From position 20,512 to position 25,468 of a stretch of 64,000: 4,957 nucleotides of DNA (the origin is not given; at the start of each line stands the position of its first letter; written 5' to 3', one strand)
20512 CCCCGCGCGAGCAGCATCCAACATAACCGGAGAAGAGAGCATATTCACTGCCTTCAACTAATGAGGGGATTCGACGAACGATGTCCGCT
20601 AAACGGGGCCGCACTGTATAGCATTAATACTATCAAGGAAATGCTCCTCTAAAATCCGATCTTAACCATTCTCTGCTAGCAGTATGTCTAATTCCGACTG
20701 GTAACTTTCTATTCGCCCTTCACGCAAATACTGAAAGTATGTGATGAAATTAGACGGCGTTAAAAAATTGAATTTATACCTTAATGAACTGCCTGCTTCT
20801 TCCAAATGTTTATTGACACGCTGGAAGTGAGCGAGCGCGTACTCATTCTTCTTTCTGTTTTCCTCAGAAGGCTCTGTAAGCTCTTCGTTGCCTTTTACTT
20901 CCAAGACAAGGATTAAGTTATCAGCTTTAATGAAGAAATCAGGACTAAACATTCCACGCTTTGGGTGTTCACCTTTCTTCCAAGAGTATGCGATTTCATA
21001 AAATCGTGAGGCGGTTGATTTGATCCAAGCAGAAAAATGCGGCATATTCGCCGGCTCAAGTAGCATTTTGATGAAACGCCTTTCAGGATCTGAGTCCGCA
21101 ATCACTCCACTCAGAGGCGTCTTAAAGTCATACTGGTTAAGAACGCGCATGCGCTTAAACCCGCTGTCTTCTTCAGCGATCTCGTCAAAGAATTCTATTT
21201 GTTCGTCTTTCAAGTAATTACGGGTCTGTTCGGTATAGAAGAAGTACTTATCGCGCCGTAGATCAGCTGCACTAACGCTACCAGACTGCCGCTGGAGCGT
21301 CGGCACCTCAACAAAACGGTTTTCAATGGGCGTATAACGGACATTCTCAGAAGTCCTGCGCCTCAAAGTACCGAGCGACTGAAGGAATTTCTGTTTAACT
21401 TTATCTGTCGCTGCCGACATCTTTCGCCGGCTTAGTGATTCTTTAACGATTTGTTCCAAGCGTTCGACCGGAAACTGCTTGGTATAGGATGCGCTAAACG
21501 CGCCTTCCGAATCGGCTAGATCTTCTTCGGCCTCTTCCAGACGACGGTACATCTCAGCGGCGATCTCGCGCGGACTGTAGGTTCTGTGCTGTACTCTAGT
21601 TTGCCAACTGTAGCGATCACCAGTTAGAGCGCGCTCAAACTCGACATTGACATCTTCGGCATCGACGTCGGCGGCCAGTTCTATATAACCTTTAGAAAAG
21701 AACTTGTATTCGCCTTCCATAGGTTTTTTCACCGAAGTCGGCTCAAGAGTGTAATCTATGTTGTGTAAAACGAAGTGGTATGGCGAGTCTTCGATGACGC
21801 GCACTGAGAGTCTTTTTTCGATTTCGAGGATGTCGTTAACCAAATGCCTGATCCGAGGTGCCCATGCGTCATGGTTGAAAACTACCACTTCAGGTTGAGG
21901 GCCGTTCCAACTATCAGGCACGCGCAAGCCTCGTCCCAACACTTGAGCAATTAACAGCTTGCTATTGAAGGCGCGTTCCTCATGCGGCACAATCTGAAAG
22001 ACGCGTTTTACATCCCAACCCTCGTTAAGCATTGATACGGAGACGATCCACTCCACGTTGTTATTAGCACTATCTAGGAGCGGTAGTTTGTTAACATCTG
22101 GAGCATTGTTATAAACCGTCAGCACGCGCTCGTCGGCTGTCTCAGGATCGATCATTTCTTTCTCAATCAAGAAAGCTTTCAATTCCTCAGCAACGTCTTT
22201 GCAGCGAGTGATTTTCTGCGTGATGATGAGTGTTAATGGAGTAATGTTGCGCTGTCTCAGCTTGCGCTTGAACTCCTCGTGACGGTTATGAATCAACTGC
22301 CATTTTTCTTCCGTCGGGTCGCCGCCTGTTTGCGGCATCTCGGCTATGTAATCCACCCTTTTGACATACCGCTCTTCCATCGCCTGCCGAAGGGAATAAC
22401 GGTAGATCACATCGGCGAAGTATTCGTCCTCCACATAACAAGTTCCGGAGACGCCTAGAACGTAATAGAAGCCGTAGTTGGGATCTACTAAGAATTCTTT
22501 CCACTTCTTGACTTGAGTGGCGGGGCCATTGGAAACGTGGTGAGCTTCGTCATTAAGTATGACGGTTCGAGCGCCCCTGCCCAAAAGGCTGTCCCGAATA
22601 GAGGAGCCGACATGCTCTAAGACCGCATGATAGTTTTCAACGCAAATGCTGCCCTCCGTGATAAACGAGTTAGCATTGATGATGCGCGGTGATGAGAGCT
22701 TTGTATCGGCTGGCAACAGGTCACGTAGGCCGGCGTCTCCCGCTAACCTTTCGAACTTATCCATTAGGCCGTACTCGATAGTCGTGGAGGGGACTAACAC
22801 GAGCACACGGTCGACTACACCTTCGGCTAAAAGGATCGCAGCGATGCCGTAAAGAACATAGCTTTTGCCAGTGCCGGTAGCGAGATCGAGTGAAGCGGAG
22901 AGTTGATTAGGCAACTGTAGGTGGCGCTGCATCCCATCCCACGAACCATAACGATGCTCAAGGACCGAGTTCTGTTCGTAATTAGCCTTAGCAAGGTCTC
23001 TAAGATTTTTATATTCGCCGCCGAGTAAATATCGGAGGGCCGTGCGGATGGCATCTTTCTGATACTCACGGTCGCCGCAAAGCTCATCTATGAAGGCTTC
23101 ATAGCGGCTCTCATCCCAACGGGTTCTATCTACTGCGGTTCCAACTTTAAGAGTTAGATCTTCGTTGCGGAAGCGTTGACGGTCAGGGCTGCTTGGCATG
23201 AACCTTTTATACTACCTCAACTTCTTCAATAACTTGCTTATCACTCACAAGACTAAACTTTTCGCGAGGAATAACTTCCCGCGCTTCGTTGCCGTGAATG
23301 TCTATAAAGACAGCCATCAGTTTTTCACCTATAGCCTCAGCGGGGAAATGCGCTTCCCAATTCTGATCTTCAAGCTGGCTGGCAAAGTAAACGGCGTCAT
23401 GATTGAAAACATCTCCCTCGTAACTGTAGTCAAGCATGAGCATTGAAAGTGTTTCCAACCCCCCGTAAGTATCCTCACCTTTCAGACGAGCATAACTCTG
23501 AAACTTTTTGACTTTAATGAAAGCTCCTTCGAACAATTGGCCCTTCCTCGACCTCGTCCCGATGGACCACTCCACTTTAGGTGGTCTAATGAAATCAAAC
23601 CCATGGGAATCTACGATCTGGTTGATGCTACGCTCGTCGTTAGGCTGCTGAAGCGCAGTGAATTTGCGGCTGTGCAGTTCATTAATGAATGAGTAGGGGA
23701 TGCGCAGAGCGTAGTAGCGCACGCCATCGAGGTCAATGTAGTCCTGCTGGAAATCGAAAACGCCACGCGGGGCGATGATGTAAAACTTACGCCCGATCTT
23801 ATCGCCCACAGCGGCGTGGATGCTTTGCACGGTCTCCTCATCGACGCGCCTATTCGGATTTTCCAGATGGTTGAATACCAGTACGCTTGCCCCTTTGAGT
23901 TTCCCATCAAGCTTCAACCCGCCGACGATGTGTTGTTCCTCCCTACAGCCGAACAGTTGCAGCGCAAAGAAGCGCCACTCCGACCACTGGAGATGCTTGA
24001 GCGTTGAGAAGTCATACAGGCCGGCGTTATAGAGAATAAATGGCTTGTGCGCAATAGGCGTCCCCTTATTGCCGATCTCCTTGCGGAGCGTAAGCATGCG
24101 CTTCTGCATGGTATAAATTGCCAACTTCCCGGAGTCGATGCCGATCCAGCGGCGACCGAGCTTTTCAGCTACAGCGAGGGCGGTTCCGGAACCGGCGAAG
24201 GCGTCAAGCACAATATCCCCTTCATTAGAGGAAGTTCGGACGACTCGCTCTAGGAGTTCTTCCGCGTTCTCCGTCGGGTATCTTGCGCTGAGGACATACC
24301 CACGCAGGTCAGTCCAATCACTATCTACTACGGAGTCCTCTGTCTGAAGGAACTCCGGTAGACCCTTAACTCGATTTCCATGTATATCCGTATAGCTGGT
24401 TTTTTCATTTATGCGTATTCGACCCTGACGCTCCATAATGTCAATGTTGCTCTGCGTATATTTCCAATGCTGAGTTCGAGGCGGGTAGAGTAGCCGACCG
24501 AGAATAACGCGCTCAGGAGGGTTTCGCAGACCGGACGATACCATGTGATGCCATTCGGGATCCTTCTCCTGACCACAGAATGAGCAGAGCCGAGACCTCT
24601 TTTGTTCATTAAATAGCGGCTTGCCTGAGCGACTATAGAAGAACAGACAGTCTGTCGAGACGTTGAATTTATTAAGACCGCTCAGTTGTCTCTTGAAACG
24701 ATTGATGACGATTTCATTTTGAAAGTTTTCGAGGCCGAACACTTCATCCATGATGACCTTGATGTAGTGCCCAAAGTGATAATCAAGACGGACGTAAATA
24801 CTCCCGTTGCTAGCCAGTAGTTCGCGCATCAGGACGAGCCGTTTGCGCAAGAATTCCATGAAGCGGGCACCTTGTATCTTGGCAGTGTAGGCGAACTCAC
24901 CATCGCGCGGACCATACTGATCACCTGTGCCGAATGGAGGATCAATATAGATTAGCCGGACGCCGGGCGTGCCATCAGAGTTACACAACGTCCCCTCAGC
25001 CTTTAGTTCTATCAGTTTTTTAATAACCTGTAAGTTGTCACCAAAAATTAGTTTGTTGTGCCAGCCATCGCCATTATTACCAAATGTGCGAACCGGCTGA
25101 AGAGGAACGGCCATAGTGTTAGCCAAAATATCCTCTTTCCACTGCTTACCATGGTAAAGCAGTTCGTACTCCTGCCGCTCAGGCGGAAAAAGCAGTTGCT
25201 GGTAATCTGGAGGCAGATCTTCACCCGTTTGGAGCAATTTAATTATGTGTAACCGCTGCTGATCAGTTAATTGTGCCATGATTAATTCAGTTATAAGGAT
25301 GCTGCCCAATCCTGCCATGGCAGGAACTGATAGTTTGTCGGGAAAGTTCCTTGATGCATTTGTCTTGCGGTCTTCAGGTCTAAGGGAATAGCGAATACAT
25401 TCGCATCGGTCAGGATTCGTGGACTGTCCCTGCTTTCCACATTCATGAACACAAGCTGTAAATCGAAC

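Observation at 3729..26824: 23.1-kb AT-rich TnsB/TnsC-type transposon with self-consistent multi-repeat ends, inserted 5 nt downstream of the pilC stop codon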

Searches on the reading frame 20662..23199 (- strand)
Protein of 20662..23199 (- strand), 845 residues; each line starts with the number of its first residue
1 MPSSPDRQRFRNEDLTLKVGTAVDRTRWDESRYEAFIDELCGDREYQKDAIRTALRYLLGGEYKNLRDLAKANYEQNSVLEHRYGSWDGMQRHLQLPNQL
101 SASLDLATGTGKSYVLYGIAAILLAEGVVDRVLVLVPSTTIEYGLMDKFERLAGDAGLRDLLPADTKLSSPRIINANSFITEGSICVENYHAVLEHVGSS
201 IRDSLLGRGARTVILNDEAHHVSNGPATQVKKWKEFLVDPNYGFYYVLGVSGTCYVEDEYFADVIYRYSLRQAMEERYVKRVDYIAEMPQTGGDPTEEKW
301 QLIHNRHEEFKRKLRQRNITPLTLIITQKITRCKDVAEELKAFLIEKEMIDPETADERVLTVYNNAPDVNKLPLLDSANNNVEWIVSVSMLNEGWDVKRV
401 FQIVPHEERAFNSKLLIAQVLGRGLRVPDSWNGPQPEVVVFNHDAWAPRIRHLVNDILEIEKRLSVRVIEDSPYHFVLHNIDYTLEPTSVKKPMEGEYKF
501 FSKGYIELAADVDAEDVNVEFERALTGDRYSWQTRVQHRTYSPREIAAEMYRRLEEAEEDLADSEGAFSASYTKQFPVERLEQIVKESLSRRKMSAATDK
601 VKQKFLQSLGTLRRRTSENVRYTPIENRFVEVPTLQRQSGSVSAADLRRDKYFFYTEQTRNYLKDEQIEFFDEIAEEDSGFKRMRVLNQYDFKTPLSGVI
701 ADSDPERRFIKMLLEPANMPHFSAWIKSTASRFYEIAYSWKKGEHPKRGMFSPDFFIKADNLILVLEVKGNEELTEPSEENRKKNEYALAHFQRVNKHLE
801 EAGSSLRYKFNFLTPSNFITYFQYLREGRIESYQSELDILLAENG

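Call 5: search_protein_families(library=pfam, proteins=[window:20662-23199:-], max_evalue=0.01)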
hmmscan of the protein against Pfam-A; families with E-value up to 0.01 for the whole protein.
window:20662-23199:- (845 aa): 4 families
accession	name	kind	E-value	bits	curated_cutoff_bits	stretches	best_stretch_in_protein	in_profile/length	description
PF04851.21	ResIII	-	2e-15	57.5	22.5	1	44-254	5-162/164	Type III restriction enzyme, res subunit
PF00176.29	SNF2-rel_dom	-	0.0016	18.1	24.9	1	129-236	51-151/290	SNF2-related domain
PF18766.7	SWI2_SNF2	-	0.0041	17.2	26.7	0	108-295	27-201/221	SWI2/SNF2 ATPase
PF19778.5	RE_endonuc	-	0.0046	17.2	23.4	0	742-796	39-98/108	Endonuclease domain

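Call 56: search_protein_families(library=padloc, proteins=[window:20665-23199:-], max_evalue=0.001)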
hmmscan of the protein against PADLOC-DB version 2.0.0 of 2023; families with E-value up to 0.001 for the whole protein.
window:20665-23199:- (845 aa): 5 families
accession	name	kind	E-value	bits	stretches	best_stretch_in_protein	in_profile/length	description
PDLC03648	REase_III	-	1.8e-11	40.9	1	191-431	114-358/871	Type III restriction enzyme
PDLC03651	REase_III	-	7e-07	25.7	1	364-437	394-468/873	Type III restriction enzyme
PDLC03647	REase_III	-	7.1e-07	25.7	1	377-430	502-553/989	Type III restriction enzyme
PDLC03649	REase_III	-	0.0009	15.2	0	375-428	488-539/973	Type III restriction enzyme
PDLC02707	PbeA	-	0.00093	15.9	0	99-288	268-456/672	PbeA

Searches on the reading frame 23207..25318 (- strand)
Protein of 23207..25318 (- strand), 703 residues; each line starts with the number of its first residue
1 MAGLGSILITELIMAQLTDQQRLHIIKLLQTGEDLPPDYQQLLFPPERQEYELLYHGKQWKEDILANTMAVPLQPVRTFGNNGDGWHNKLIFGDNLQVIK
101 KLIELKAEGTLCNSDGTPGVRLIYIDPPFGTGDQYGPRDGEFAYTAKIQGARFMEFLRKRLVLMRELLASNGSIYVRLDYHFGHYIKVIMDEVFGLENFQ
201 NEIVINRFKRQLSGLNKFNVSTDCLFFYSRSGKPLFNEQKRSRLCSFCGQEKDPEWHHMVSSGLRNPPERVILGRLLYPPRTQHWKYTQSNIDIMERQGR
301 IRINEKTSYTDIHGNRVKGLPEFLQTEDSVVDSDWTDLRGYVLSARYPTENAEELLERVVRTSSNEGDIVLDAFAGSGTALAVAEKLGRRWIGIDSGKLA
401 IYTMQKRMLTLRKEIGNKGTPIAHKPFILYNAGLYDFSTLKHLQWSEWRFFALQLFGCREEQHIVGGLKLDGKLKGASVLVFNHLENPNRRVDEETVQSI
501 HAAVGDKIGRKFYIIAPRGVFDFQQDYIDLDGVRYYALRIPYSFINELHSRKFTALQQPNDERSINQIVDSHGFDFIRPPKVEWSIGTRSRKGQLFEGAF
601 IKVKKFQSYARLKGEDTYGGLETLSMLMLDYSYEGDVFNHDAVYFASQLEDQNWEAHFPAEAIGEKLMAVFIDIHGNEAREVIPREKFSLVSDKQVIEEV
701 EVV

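Call 5: search_protein_families(library=pfam, proteins=[window:23207-25318:-], max_evalue=0.01)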
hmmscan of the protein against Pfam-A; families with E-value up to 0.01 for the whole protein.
window:23207-25318:- (703 aa): 1 family
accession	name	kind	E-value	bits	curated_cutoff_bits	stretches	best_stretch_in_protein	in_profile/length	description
PF01555.25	N6_N4_Mtase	-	9.6e-35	121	26.7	1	120-402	1-217/221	DNA methylase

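Call 56: search_protein_families(library=padloc, proteins=[window:23210-25318:-], max_evalue=0.001)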
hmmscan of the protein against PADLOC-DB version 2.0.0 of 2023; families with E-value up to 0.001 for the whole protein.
window:23210-25318:- (703 aa): 57 families (the best 25 are shown)
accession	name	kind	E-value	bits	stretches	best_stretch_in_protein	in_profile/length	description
PDLC03354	MTase_II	-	3e-68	228.8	1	45-415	19-389/425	Type II methyltransferase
PDLC03638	MTase_III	-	1.2e-61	207.1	1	120-399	403-668/816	Type III methyltransferase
PDLC03636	MTase_III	-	1.9e-41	140.5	2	84-241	43-185/575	Type III methyltransferase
PDLC03633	MTase_III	-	9.5e-38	128.3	2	332-461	278-408/616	Type III methyltransferase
PDLC03300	MTase_II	-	2.9e-34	116.5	2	346-409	214-277/302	Type II methyltransferase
PDLC03635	MTase_III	-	1.5e-33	114.4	2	120-241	241-360/708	Type III methyltransferase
PDLC03644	MTase_III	-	3.2e-30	103.4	1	66-408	14-393/542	Type III methyltransferase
PDLC03339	MTase_II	-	9.3e-30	101.7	2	120-237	23-143/399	Type II methyltransferase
PDLC03634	MTase_III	-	2.2e-26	90.9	2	154-380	174-422/621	Type III methyltransferase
PDLC03371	MTase_II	-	2.4e-22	77.7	1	346-412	190-256/260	Type II methyltransferase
PDLC03632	MTase_III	-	5.3e-21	72.4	2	274-412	400-533/983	Type III methyltransferase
PDLC03299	MTase_II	-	7.6e-21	72.9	2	346-408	195-257/296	Type II methyltransferase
PDLC03641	MTase_III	-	1.9e-18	64.4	2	153-382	184-427/657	Type III methyltransferase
PDLC03238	MTase_II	-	5.5e-17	59.9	1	338-402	295-359/428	Type II methyltransferase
PDLC03216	MTase_II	-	2e-15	54.7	1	347-412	194-259/364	Type II methyltransferase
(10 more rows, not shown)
